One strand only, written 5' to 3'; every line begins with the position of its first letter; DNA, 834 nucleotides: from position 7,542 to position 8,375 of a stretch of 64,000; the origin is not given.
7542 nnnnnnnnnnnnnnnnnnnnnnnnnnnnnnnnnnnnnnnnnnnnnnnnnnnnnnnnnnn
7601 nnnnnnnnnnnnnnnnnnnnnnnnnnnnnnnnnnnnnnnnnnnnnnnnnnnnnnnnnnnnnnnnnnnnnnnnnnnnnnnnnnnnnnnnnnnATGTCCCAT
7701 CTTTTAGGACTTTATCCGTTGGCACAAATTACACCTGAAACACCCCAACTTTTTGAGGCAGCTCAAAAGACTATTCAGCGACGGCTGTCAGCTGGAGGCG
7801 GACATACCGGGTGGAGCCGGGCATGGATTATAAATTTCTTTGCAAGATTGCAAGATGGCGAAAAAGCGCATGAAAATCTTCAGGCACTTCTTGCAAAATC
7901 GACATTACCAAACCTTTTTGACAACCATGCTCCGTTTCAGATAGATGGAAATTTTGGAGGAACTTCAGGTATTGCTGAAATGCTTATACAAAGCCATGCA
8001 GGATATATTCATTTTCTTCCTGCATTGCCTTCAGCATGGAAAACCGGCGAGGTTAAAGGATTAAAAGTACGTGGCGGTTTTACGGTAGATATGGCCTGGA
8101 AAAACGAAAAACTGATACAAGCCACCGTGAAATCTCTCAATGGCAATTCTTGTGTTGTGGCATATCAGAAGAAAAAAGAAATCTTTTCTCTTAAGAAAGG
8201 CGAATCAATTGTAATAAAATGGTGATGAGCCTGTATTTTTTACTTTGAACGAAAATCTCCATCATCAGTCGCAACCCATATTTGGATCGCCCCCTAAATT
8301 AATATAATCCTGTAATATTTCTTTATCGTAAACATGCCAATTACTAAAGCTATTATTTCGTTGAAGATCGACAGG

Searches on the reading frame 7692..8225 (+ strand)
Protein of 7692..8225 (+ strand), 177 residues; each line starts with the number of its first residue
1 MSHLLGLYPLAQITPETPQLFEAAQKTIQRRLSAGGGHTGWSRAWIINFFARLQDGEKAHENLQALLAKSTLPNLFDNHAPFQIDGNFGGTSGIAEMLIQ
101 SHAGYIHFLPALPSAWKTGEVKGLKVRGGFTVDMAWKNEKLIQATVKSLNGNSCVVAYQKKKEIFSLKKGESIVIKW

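Call 11: search_protein_families(library=pfam, proteins=[window:7692-8225:+], max_evalue=0.01)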
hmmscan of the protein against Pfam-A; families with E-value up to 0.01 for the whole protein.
window:7692-8225:+ (177 aa): 2 families
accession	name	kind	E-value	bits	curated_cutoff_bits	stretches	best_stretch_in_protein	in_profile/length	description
PF22124.2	Glyco_hydro_95_cat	-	8e-40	137.5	27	1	1-98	308-408/408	Glycosyl hydrolase family 95 catalytic domain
PF21307.2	Glyco_hydro_95_C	-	1.3e-25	90.2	27.6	1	100-166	1-67/94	Glycoside hydrolase family 95, C-terminal domain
